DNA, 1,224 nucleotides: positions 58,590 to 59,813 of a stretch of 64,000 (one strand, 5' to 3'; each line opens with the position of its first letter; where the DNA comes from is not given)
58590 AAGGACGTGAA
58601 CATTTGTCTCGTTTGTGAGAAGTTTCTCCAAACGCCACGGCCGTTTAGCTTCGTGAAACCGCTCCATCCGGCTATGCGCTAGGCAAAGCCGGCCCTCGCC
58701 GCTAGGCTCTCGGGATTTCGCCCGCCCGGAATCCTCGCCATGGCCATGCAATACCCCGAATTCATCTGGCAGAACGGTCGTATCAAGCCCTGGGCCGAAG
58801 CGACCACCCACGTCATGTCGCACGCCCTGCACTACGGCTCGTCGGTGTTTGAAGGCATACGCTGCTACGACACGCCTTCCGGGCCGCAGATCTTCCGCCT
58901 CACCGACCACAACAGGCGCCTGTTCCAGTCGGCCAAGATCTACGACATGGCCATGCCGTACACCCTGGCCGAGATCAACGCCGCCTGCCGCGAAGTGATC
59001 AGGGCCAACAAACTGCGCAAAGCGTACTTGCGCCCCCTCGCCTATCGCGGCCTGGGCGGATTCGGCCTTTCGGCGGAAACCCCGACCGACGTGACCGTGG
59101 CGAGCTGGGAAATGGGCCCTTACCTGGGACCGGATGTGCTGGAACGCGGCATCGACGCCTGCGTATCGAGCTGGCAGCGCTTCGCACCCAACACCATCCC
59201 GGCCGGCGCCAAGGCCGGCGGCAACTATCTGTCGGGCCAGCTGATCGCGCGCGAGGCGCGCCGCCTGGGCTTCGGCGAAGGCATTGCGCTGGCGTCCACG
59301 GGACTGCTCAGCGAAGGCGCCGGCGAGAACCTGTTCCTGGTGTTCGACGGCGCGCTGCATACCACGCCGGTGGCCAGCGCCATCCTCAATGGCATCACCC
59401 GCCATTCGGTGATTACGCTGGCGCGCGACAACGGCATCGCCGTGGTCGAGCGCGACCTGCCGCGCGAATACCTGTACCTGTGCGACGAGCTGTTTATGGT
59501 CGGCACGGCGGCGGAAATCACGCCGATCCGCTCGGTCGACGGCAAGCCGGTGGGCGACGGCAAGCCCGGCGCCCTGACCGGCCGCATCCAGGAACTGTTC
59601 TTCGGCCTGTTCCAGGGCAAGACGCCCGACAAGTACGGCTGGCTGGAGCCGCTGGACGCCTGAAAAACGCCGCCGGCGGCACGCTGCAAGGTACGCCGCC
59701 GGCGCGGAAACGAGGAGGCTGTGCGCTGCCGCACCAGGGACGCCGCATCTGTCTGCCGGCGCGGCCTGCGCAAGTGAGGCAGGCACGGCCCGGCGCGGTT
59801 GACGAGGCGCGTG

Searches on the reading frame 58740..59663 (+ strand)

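Call 72: search_protein_families(library=pfam, proteins=[window:58740-59663:+], max_evalue=0.0001)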
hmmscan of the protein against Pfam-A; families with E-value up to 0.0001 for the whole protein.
window:58740-59663:+ (307 aa): 1 family
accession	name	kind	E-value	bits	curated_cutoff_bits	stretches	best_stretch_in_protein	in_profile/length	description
PF01063.24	Aminotran_4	-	6.3e-44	150.9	28.5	1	36-266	2-223/223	Amino-transferase class IV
